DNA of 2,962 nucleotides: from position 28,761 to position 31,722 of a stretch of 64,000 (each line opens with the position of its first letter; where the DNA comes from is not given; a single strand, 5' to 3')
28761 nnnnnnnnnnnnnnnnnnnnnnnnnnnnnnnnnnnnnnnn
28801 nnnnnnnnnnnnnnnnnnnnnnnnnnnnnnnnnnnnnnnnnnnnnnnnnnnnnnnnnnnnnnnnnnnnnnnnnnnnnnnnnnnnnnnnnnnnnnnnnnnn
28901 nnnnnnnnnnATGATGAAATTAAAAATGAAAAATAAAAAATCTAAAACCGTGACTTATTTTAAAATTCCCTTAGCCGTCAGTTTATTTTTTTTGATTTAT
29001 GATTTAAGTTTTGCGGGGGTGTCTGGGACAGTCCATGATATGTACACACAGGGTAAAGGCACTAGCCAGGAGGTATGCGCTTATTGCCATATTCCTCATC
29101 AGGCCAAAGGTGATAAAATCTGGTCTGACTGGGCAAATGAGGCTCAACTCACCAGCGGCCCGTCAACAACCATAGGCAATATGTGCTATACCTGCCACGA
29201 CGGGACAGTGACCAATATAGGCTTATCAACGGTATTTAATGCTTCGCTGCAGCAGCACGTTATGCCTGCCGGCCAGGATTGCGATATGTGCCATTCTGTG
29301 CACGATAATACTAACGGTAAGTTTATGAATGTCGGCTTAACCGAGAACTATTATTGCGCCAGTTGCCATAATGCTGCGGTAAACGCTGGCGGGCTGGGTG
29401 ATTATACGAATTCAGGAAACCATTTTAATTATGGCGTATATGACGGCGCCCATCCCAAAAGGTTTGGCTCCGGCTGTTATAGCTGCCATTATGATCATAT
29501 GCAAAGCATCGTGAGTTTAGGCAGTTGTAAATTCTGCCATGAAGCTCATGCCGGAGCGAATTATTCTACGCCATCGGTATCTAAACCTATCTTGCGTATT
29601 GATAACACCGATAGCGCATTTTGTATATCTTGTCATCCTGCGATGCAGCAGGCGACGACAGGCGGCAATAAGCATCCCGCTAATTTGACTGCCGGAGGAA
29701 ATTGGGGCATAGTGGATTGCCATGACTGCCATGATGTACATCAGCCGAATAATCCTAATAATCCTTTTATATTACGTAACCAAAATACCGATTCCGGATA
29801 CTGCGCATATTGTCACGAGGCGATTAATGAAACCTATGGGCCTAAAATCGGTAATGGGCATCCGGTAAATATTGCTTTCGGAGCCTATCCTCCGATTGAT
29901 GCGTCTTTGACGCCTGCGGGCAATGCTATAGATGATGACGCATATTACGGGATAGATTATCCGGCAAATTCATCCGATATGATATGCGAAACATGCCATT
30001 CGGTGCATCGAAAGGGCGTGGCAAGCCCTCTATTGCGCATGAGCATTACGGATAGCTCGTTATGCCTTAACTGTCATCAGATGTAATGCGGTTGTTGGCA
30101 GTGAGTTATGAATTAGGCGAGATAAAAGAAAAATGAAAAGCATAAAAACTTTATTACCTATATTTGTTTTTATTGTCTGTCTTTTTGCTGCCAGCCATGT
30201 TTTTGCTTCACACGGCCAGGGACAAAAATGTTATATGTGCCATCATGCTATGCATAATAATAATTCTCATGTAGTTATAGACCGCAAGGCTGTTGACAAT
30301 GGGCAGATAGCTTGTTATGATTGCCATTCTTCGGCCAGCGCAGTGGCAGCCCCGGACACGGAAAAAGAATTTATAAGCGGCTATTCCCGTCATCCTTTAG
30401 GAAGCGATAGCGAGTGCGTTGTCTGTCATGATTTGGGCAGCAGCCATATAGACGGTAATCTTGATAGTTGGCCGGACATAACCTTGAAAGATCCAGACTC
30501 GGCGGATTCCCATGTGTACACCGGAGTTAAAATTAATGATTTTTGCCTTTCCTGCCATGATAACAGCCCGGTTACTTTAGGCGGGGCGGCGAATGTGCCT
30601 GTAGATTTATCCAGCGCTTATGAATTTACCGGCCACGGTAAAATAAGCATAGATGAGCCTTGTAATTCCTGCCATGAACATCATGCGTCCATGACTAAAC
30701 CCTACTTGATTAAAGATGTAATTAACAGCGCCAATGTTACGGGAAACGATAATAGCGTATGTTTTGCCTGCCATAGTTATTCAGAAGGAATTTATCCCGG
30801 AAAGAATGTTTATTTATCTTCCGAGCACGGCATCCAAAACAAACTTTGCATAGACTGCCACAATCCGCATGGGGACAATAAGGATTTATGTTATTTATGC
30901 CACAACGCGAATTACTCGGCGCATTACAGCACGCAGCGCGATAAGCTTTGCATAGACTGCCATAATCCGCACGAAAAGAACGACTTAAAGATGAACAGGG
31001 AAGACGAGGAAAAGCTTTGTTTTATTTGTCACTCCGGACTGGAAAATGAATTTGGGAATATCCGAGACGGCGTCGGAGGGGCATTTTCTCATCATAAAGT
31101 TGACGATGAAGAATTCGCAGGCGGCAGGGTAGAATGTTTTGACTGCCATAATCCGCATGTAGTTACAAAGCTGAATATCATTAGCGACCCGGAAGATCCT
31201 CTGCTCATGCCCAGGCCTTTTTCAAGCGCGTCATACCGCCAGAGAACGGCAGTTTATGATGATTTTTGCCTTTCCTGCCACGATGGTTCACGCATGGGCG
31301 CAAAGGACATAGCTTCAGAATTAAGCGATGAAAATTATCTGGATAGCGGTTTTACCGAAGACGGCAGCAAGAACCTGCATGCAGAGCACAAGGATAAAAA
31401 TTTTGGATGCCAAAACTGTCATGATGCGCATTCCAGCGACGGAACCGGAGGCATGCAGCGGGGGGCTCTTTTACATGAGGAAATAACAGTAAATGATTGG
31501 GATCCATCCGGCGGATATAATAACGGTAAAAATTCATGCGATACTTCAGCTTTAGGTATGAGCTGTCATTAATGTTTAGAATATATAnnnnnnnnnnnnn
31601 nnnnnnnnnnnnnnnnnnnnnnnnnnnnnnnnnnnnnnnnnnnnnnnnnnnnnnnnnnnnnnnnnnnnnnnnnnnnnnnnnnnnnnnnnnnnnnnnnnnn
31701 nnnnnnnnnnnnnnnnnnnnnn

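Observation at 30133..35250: Putative porin-cytochrome module: 13-heme cytochrome, outer-membrane beta-barrel, 11-heme cytochrome and lipoprotein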

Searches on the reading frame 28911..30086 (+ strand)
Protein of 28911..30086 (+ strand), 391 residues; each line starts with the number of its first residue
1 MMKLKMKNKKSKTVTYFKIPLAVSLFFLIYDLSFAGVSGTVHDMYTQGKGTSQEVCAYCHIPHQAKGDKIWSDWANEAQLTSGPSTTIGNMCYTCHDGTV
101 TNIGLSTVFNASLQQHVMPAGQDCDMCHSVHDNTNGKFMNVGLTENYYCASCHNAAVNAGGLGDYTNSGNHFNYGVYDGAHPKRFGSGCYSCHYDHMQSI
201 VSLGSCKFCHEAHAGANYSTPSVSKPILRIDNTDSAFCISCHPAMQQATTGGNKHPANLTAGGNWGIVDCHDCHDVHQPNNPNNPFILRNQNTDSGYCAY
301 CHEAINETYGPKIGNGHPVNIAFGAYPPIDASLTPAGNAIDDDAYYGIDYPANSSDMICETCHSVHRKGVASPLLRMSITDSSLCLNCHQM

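Call 5: search_protein_families(library=pfam, proteins=[window:28911-30086:+], max_evalue=0.1)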
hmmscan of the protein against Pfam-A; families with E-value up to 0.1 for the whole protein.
window:28911-30086:+ (391 aa): 5 families
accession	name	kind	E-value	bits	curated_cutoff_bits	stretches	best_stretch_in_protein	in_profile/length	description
PF09699.15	Paired_CXXCH_1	-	1e-22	80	20.6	5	120-156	5-39/41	Doubled CXXCH motif (Paired_CXXCH_1)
PF14522.11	Cytochrome_C7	-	5.1e-14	52.3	24.8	3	52-129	12-67/67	Cytochrome c7 and related cytochrome c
PF14537.11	Cytochrom_c3_2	-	9.3e-14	52.1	25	2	205-303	8-79/79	Cytochrome c3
PF22113.1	Mtrc-MtrF_II-IV_dom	-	2.1e-07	31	30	2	122-276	7-165/176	Outer membrane cytochrome MtrC/MtrF-like, domains II/IV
PF14901.11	Jiv90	-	0.013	16.2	27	1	48-103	21-67/90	Cleavage inducing molecular chaperone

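Call 6: search_protein_families(library=ncbifam, proteins=[window:28911-30086:+], max_evalue=0.1)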
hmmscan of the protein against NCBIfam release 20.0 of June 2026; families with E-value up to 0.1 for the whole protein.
window:28911-30086:+ (391 aa): 6 families
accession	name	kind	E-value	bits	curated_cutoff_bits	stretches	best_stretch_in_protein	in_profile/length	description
TIGR01905.1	paired_CXXCH_1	subfamily_domain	7.8e-18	64.1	25.2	4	119-157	3-40/41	doubled CXXCH domain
NF041028.1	decahem_GSU2203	exception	1.2e-16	60.9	325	3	193-313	115-215/317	GSU2203 family decaheme c-type cytochrome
TIGR03508.1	decahem_SO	subfamily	2.9e-16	59.7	192.2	3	187-319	71-188/258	DmsE family decaheme c-type cytochrome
NF041198.1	UshA_like_PCGU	equivalog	0.00059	18.5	275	1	346-390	462-509/519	UshA-like (seleno)protein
NF045722.1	c3_cytochr_TmcA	equivalog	0.0064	16.4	114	1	115-157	50-91/125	acidic tetraheme cytochrome c3 TmcA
TIGR03153.1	cytochr_NrfH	equivalog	0.019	15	134.2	0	231-277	24-62/138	cytochrome c nitrite reductase small subunit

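Call 39: search_solved_structures(query=window:28911-30086:+, max_evalue=1)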
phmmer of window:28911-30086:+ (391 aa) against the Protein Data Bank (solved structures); distinct sequences matched with E-value up to 1: 17.
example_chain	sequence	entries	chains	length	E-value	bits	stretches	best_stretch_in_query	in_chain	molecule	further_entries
9yuq_N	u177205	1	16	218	3.3e-07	33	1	270-390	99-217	Putative multiheme cytochrome c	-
7tfs_A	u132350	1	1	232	3.2e-06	29.8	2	122-154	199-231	Cytochrome c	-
1p2e_A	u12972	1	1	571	0.00037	23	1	120-211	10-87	flavocytochrome c3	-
1p2h_A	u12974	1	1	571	0.0016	20.9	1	120-211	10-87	flavocytochrome c3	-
1kss_A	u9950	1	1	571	0.0028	20.1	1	120-211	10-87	flavocytochrome c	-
1jrz_A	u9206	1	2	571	0.0028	20.1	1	120-211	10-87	FLAVOCYTOCHROME C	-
1jrx_A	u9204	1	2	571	0.0028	20.1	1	120-211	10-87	FLAVOCYTOCHROME C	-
1jry_A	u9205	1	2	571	0.0028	20.1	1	120-211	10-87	FLAVOCYTOCHROME C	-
2b7r_A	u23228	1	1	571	0.0028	20.1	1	120-211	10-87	Fumarate reductase flavoprotein subunit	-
2b7s_A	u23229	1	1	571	0.0028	20.1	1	120-211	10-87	Fumarate reductase flavoprotein subunit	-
1qjd_A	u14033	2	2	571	0.0028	20.1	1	120-211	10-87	FLAVOCYTOCHROME C3 | Fumarate reductase flavoprotein subunit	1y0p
1lj1_A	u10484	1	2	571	0.0028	20.1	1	120-211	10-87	flavocytochrome c3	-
1m64_A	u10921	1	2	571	0.0028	20.1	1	120-211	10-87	flavocytochrome c3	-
1ksu_A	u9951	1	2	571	0.0028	20.1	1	120-211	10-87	flavocytochrome c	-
1q9i_A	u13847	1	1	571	0.0028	20.1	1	120-211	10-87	flavocytochrome c3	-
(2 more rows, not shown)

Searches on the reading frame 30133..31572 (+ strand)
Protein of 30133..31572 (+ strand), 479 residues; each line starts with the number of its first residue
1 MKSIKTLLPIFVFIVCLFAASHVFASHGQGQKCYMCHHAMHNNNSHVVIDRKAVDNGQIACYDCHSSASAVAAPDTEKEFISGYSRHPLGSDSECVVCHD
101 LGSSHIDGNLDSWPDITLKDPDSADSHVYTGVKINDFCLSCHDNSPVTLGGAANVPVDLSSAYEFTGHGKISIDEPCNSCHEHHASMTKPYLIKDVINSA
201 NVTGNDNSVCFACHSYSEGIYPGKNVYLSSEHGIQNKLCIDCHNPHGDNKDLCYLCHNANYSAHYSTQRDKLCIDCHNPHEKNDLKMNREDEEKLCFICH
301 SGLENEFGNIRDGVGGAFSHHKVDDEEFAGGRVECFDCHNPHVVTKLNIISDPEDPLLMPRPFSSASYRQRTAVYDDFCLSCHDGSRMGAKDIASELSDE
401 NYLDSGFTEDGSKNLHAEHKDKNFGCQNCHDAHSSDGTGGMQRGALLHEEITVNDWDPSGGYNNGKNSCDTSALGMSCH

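Call 5: search_protein_families(library=pfam, proteins=[window:30133-31572:+], max_evalue=0.1)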
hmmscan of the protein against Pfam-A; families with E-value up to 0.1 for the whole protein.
window:30133-31572:+ (479 aa): 6 families
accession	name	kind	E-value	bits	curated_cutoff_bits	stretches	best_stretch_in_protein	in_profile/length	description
PF09699.15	Paired_CXXCH_1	-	1.9e-24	85.5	20.6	2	270-302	7-38/41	Doubled CXXCH motif (Paired_CXXCH_1)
PF14537.11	Cytochrom_c3_2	-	6.5e-21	75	25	5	270-343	6-68/79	Cytochrome c3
PF14522.11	Cytochrome_C7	-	2.4e-15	56.5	24.8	3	21-99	4-66/67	Cytochrome c7 and related cytochrome c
PF22113.1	Mtrc-MtrF_II-IV_dom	-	4.3e-13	49.6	30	2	133-217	79-166/176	Outer membrane cytochrome MtrC/MtrF-like, domains II/IV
PF20130.4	DUF6520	-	0.027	15.3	25.4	1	1-61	1-60/83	Family of unknown function (DUF6520)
PF03264.19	Cytochrom_NNT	-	0.031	14.5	24.1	1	198-248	27-77/174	NapC/NirT cytochrome c family, N-terminal region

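Call 6: search_protein_families(library=ncbifam, proteins=[window:30133-31572:+], max_evalue=0.1)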
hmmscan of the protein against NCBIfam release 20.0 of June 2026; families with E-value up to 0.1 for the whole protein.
window:30133-31572:+ (479 aa): 3 families
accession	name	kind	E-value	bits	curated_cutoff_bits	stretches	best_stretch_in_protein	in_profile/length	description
TIGR03508.1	decahem_SO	subfamily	1.8e-21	76.8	192.2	3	250-384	70-175/258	DmsE family decaheme c-type cytochrome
TIGR01905.1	paired_CXXCH_1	subfamily_domain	1.3e-19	69.9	25.2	3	271-303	7-39/41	doubled CXXCH domain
NF041028.1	decahem_GSU2203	exception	6.9e-19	68.2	325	3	135-303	36-210/317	GSU2203 family decaheme c-type cytochrome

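Call 18: search_solved_structures(query=window:30133-31572:+, max_evalue=0.001)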
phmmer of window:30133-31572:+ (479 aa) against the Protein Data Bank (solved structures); distinct sequences matched with E-value up to 0.001: 0.

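Call 43: find_homologous_proteins(query=window:30133-31572:+, max_evalue=0.00001)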
Query window:30133-31572:+ (479 aa): 107 proteins with E <= 0.00001 among 8000 candidates.
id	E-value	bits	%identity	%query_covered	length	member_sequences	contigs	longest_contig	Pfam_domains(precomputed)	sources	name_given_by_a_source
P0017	0.0e+0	1133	100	100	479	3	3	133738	PF09699.16,PF14537.12,PF14522.12,PF22113.2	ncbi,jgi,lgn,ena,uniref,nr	ncbi:MAG: hypothetical protein COV72_02560 [Candidatus Omnitrophica bacterium CG11_big_fil_rev_8_21_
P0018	3.6e-234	797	69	100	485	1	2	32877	PF09699.16,PF14537.12,PF14522.12,PF22113.2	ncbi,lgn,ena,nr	ncbi:MAG TPA: hypothetical protein ENH41_02190 [Candidatus Omnitrophica bacterium]|nr:hypothetical p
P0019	5.4e-212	723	63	99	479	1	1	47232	PF09699.16,PF14537.12,PF14522.12,PF22113.2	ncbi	-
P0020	4.0e-206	704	61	99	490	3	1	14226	PF09699.16,PF14537.12,PF14522.12,PF22113.2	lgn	-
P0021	3.1e-205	701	62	96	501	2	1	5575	PF09699.16,PF14537.12,PF14522.12,PF22113.2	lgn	-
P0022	2.8e-203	695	60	100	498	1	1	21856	PF09699.16,PF14537.12,PF14522.12,PF22113.2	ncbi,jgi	jgi:predicted CXXCH cytochrome family protein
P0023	3.9e-201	688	61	100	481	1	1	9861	PF09699.16,PF14537.12,PF14522.12,PF22113.2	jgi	-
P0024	6.2e-200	684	62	95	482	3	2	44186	PF09699.16,PF14537.12,PF14522.12,PF22113.2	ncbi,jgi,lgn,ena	-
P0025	8.2e-191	653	59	100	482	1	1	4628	PF09699.16,PF14537.12,PF14522.12,PF22113.2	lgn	-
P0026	1.4e-161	557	52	99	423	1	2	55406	PF09699.16,PF14537.12,PF22678.2,PF14522.12,PF22113.2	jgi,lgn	-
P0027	1.0e-21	96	30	71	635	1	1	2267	PF14537.12,PF09698.16,PF14522.12,PF22113.2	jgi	jgi:predicted CxxxxCH...CXXCH cytochrome family protein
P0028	1.4e-19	89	32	50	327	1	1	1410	PF09699.16,PF14537.12,PF14522.12,PF22113.2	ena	-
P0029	1.5e-14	72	26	48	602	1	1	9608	PF09699.16,PF14537.12,PF22678.2,PF14522.12,PF22113.2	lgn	-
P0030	4.4e-14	71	28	89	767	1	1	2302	PF09699.16,PF14537.12,PF14522.12,PF22113.2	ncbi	ncbi:MAG: cytochrome c3 family protein, partial [Armatimonadota bacterium]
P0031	1.2e-13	69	29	63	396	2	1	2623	PF09699.16,PF14537.12,PF02085.22,PF14522.12,PF22113.2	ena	-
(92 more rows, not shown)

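Call 56: predict_structure(alignment_id=A2)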
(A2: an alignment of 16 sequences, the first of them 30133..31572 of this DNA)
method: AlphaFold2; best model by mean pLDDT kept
length: 479 residues; sequences in the alignment: 16
mean_pLDDT: 42.3   pTM: 0.27
mean pLDDT of the five models: 42.3, 37.7, 35.7, 34.3, 33.5
residues with pLDDT >= 90: 0; 70-90: 32; 50-70: 109; < 50: 338
segments of 3 or more residues with pLDDT < 50: 20-30, 78-94, 112-115, 119-227, 229-372, 431-479
pLDDT, mean of each block of 10 residues (from residue 1): 65 65 41 55 53 62 62 53 37 52 62 48 31 31 32 32 27 31 27 27 31 36 45 41 32 28 28 33 31 36 37 30 28 32 33 35 37 58 62 78 68 73 62 31 32 35 35 30
secondary structure, 60 per line:
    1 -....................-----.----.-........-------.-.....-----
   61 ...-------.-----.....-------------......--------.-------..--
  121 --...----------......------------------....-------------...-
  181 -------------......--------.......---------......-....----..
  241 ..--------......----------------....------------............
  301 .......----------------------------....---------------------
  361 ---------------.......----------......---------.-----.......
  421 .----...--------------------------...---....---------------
elements in order: H2-21 H34-40 H51-55 H77-81 H95-98 H136-141 H160-163 H194-199 H208-214 H224-229 H231-234 H239-242 H251-256 H273-276 H289-307 H336-339 H376-382 H393-398 H415-421 E455-457 E461-464
